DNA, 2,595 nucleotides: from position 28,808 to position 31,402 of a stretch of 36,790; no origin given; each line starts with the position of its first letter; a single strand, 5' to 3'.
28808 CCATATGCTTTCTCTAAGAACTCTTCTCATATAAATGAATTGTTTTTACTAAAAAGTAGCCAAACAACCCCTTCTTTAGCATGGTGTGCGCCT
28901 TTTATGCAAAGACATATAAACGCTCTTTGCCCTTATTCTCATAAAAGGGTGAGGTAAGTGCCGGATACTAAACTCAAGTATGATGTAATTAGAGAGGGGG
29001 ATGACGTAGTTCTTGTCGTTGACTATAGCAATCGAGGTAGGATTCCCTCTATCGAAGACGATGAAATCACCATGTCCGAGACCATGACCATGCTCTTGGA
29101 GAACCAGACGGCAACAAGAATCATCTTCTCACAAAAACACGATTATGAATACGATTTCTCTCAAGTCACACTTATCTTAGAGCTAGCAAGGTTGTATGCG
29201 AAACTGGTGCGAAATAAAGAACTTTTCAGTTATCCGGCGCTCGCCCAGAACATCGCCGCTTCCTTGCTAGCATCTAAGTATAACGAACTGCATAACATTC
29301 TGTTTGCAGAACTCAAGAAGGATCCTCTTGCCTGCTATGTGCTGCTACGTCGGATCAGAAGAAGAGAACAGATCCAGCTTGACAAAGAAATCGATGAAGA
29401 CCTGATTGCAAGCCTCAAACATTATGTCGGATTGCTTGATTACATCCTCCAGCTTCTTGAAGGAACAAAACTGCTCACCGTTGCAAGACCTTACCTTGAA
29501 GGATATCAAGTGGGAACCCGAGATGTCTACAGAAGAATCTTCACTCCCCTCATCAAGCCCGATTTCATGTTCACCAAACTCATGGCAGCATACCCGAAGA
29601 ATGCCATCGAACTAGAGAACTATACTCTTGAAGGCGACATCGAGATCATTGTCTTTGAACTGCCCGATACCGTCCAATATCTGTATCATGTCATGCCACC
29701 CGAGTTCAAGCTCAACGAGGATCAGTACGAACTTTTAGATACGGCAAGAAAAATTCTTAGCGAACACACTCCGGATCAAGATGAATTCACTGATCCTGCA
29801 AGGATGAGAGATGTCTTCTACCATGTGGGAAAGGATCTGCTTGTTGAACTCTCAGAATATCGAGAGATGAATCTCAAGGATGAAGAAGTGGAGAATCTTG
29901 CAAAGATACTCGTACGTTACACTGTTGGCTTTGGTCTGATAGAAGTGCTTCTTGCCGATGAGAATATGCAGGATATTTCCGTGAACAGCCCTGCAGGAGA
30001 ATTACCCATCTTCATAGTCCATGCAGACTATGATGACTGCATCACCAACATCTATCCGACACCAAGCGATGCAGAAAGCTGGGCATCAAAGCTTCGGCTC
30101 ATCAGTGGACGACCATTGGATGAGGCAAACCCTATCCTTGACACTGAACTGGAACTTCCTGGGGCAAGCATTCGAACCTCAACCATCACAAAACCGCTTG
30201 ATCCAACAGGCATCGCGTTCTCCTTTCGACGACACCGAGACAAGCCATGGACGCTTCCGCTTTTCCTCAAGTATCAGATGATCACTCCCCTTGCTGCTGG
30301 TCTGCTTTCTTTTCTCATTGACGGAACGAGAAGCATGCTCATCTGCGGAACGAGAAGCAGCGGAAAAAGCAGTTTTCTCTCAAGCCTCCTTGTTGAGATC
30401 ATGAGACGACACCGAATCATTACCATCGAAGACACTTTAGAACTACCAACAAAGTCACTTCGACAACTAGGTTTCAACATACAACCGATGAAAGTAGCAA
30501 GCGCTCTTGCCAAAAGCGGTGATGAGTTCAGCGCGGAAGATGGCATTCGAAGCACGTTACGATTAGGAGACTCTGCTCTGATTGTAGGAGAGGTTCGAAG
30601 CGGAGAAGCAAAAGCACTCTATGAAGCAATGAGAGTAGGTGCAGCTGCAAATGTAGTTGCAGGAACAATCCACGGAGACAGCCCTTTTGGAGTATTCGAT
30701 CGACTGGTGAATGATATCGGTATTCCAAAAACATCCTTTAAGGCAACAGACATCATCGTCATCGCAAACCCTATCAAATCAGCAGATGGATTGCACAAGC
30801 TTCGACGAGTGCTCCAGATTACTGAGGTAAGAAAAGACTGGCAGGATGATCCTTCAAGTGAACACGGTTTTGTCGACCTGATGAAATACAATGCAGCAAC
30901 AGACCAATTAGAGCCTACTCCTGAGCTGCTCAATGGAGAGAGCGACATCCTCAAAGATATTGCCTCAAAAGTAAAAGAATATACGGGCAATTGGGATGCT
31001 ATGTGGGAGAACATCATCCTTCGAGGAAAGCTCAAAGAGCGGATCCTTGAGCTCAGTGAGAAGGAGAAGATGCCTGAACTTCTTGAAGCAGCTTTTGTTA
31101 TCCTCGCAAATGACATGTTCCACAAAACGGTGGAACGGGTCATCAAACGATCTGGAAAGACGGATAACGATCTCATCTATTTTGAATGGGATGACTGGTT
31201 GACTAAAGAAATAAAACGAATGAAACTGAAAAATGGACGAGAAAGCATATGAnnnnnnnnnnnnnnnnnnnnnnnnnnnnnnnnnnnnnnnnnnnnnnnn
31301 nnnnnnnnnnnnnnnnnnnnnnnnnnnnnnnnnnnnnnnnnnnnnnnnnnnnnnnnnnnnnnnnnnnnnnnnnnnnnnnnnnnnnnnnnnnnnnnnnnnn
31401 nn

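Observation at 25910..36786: Candidate undescribed envelope/filament-associated locus: membrane-protein triplet, coiled-coil pair, oversized FlaI/FlaJ-like motor and a convergent GHKL-like giant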

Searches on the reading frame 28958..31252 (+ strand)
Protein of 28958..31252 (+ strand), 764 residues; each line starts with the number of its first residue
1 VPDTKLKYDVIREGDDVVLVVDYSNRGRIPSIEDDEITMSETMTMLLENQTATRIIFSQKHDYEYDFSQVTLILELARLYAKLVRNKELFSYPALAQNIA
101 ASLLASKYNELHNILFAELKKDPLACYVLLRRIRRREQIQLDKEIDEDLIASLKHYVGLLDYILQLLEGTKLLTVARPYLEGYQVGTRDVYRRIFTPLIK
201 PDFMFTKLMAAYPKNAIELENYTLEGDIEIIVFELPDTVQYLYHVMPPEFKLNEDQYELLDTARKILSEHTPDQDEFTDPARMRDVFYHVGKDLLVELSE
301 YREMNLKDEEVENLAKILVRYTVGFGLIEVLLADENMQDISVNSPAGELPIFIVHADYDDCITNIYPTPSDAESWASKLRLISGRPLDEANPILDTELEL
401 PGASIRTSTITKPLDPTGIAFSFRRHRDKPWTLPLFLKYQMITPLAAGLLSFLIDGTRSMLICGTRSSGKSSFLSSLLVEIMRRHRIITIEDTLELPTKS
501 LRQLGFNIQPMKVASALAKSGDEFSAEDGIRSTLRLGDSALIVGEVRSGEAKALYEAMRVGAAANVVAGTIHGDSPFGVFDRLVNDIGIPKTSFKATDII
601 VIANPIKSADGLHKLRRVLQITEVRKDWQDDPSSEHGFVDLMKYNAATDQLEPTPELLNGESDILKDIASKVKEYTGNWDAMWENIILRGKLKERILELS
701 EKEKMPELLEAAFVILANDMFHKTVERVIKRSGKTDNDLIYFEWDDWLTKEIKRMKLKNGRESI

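Call 5: search_protein_families(library=pfam, proteins=[window:28958-31252:+], max_evalue=1)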
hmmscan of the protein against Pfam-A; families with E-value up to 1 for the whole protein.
window:28958-31252:+ (764 aa): 4 families
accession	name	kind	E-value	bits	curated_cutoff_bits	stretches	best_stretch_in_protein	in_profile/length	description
PF00437.27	T2SSE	-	4.5e-16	58.9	24.9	1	377-603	62-274/370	Type II/IV secretion system protein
PF01580.24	FtsK_SpoIIIE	-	0.018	15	24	1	458-484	40-66/221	FtsK/SpoIIIE family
PF00350.29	Dynamin_N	-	0.079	13.4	27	1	461-485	2-27/168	Dynamin family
PF13191.12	AAA_16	-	0.13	13.2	32.6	1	456-492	22-58/167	AAA ATPase domain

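Call 6: search_protein_families(library=ncbifam, proteins=[window:28958-31252:+], max_evalue=1)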
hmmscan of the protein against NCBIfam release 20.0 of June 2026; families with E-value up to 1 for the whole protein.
window:28958-31252:+ (764 aa): 14 families
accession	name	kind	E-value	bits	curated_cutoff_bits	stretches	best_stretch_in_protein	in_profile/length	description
NF058587.1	archaellum_moto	equivalog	3.5e-34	118.4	550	1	281-698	94-501/527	archaellum flagellar ATPase motor FlaI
TIGR03819.1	heli_sec_ATPase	hypoth_equivalog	1.2e-31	110.2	373.15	1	299-583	26-297/340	TadA family conjugal transfer-associated ATPase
TIGR02782.1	TrbB_P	equivalog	1.5e-17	63.8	304.55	1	368-624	50-293/303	P-type conjugative transfer ATPase TrbB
TIGR02788.1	VirB11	equivalog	6.6e-16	58.2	249.95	1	453-585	140-264/308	P-type DNA transfer ATPase VirB11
NF053672.1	bindosome_BasE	exception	3.3e-13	49.2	1000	1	322-623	135-429/512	bindosome assembly system ATPase subunit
NF041000.1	ATPase_ComGA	equivalog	3.4e-12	45.9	300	1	459-602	130-260/267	competence type IV pilus ATPase ComGA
NF010475.0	PRK13900.1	equivalog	4e-11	42.6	389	1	454-583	157-279/333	type IV secretion system ATPase VirB11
NF010425.0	PRK13851.1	equivalog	5.1e-11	42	461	1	450-586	155-283/344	type IV secretion system protein VirB11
NF010407.0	PRK13833.1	subfamily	1.5e-10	41.1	499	1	387-584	77-260/323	conjugal transfer protein TrbB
NF010469.0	PRK13894.1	subfamily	2e-10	40.6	508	1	309-593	9-274/320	conjugal transfer ATPase TrbB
TIGR02525.1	plasmid_TraJ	equivalog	6.6e-07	28.6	368.3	1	458-587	150-273/372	plasmid transfer ATPase TraJ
TIGR01420.1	pilT_fam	subfamily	1.9e-06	27.3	319.1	1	460-585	125-241/343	PilT/PilU family type 4a pilus ATPase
NF053534.1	T4PilAsmATPsTfpB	equivalog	0.00012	20.6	850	1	460-604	339-469/584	type IV pilus assembly ATPase TfpB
TIGR02524.1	dot_icm_DotB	equivalog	0.0022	17.3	463.3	1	460-587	137-260/358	Dot/Icm type IV secretion system ATPase DotB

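Call 10: find_related_loci(query=window:28958-31252:+, collection=genome_contigs, flank=10000)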
Query window:28958-31252:+ (764 aa) in genome_contigs; peptide patterns used: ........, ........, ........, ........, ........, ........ (x = any residue, [..] = any of these).
362 stretches matched a pattern; 325 encode a relative of the query (tblastn E <= 1e-3); the best 80 are kept; 80 distinct loci.
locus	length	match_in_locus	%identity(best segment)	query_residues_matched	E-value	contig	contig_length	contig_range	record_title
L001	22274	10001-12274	77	1-759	0e+0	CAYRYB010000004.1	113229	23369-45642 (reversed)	MAG TPA_asm: uncultured Methanosarcinales archaeon isolate binchicken_co164_146 genome assembly, contig: NODE_5_length_1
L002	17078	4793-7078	77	3-764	0e+0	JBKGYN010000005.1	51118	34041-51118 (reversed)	MAG: Candidatus Woesearchaeota archaeon isolate C1M08_52 NODE_155_length_51118_cov_13.083250, whole genome shotgun seque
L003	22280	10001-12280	77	5-764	0e+0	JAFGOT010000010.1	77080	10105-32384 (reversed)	MAG: Candidatus Woesearchaeota archaeon isolate Zod_Metabat.644 k87_2206227, whole genome shotgun sequence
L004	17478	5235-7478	79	6-754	0e+0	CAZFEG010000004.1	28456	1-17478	MAG TPA_asm: uncultured Methanosarcinales archaeon isolate binchicken_co181_387 genome assembly, contig: NODE_2276_lengt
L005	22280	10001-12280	76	3-763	0e+0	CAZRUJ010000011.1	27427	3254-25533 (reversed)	MAG TPA_asm: uncultured Methanosarcinales archaeon isolate SRP252850_co1_20 genome assembly, contig: NODE_3008_length_27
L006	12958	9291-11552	74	4-758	0e+0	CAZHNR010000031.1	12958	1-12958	MAG TPA_asm: uncultured Methanosarcinales archaeon isolate SRP063590_co1_39 genome assembly, contig: NODE_5025_length_12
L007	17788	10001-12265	76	2-758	0e+0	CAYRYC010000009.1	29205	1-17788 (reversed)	MAG TPA_asm: uncultured Methanosarcinales archaeon isolate binchicken_co181_566 genome assembly, contig: NODE_2178_lengt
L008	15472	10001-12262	75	3-757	0e+0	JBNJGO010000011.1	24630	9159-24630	MAG: Nanobdellota archaeon isolate Y22_30dBSe2.bin.8 NODE_932_length_24630_cov_34.397579, whole genome shotgun sequence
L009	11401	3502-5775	74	3-760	0e+0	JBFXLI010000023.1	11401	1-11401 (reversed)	MAG: Candidatus Woesearchaeota archaeon isolate CA_2019_TPIn_95 NODE_20721_length_11401_cov_9.947933_TPIn, whole genome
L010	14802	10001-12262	72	3-757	0e+0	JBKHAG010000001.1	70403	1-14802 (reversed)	MAG: Candidatus Woesearchaeota archaeon isolate D1M01_129 NODE_249_length_70403_cov_11.796142, whole genome shotgun sequ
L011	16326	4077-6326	72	4-754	0e+0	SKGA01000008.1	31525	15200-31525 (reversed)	MAG: Candidatus Woesearchaeota archaeon isolate CSBr16_114 CSBr16-711, whole genome shotgun sequence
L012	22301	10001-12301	77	1-761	0e+0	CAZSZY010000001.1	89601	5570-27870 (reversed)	MAG TPA_asm: uncultured Methanosarcinales archaeon isolate SRP191223_co1_382 genome assembly, contig: NODE_98_length_896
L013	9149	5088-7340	62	8-756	0e+0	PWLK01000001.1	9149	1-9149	MAG: Candidatus Woesearchaeota archaeon isolate CSSed10_238R1 CS-Sed10-C21133, whole genome shotgun sequence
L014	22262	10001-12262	61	6-759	0e+0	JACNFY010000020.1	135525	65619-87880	MAG: Nanobdellati archaeon isolate NIOZ-UU113 NIOZ-UU_NODE_72_length_135525_cov_10.7666, whole genome shotgun sequence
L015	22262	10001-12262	61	6-759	0e+0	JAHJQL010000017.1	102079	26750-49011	MAG: Nanoarchaeota archaeon isolate OS_PC_MetaG.mb.107 OS_PC_MetaG.mb.107_k141_72715, whole genome shotgun sequence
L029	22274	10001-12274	63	9-764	0e+0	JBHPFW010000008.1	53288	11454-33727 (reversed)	Nanoarchaeota archaeon isolate SAG AM-311-K23 NODE_8_length_53288_cov_29.560160, whole genome shotgun sequence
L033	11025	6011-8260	62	1-748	0e+0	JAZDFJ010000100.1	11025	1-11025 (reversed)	MAG: Candidatus Woesearchaeota archaeon isolate MEGAHIT-group-0.204 k141_19921746, whole genome shotgun sequence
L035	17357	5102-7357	61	8-758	0e+0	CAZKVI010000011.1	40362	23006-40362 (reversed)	MAG TPA_asm: uncultured Methanosarcinales archaeon isolate SRP077602_co2_3 genome assembly, contig: NODE_1482_length_403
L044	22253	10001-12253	61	6-756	0e+0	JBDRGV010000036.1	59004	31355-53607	MAG: archaeon isolate MEGAHIT-group-1.460 k141_2967667, whole genome shotgun sequence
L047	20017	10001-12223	61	8-748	0e+0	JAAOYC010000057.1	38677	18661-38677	Candidatus Woesearchaeota archaeon isolate DPANNHV_H2.bin.19 k83_3058271, whole genome shotgun sequence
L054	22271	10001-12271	60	6-760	0e+0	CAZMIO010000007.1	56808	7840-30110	MAG TPA_asm: uncultured Methanosarcinales archaeon isolate binchicken_co48_311 genome assembly, contig: NODE_698_length_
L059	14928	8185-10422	62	8-759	0e+0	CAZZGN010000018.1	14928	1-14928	MAG TPA_asm: uncultured Methanosarcinales archaeon isolate SRP104257_co1_4 genome assembly, contig: NODE_2596_length_149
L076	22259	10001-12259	59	6-758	0e+0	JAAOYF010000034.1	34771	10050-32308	Candidatus Woesearchaeota archaeon isolate DPANNHV_H2.bin.75 k83_1315742, whole genome shotgun sequence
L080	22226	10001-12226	61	6-748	0e+0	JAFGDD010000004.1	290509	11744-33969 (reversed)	MAG: Candidatus Woesearchaeota archaeon isolate Zod_Metabat.1155 k87_2261361, whole genome shotgun sequence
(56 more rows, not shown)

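Call 11: search_solved_structures(query=window:28958-31252:+, max_evalue=0.001)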
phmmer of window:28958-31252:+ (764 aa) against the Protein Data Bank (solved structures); distinct sequences matched with E-value up to 0.001: 10.
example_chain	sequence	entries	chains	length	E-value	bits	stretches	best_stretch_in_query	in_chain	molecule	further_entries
2oap_1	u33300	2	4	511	5.4e-26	94.3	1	225-625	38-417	Type II secretion system protein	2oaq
8rkd_E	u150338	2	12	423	5.1e-22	81.2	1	292-624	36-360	Pilus assembly ATPase CpaF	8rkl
8rjf_A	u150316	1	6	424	5.1e-22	81.2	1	292-624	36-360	Pilus assembly ATPase CpaF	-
9e24_A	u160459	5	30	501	8.4e-22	80.5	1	292-624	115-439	CpaF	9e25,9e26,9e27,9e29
4ii7_A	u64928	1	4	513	4.5e-14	54.9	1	319-647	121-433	FlaI ATPase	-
4ihq_A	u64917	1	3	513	3.1e-13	52.2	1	319-647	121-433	FlaI ATPase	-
6bge_A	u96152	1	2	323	8.3e-08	34.2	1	457-585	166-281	VirB11-like protein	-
1g6o_A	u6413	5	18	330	8.7e-08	34.1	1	457-585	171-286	CAG-ALPHA | virB11 homolog | Cag-alfa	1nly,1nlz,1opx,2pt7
3jvu_A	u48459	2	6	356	0.0001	24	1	460-586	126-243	Twitching mobility protein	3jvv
2gza_A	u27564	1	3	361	0.00015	23.5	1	442-582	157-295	Type IV secretion system protein VirB11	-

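Call 59: search_protein_families(library=pfam, proteins=[L004:3895-5007:-, L007:8734-9861:-, L010:8124-9371:-, L047:8706-9725:-, L054:7834-9837:+, L029:8481-9353:+, L076:20446-22257:-], max_evalue=0.001)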
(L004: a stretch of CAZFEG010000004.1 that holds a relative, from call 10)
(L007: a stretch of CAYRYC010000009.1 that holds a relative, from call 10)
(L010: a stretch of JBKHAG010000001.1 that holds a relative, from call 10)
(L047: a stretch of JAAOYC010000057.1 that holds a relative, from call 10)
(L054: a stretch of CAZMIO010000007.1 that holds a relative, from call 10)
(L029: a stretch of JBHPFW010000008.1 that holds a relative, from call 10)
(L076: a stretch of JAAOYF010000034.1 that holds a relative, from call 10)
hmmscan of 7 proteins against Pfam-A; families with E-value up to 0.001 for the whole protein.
L004:3895-5007:- (370 aa): 1 family
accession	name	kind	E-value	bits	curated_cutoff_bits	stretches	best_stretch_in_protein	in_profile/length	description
PF00579.31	tRNA-synt_1b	-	3.1e-29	102.7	21.1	1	68-349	3-291/292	tRNA synthetases class I (W and Y)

L007:8734-9861:- (375 aa): 1 family
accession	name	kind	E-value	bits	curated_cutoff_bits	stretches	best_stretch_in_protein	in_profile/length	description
PF00579.31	tRNA-synt_1b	-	3.5e-28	99.2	21.1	1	69-350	3-291/292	tRNA synthetases class I (W and Y)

L010:8124-9371:- (415 aa): 1 family
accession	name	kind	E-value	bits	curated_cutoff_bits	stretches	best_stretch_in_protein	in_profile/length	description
PF00579.31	tRNA-synt_1b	-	2.7e-24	86.5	21.1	1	80-362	3-291/292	tRNA synthetases class I (W and Y)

L047:8706-9725:- (339 aa): 0 families

L054:7834-9837:+ (667 aa): 0 families

L029:8481-9353:+ (290 aa): 0 families

L076:20446-22257:- (603 aa): 2 families
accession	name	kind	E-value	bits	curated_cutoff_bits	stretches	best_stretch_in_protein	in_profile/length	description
PF00437.27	T2SSE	-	2.3e-35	122.4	24.9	1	284-473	66-257/370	Type II/IV secretion system protein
PF02954.25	HTH_8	-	0.0007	19.7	22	0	19-33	14-28/42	Bacterial regulatory protein, Fis family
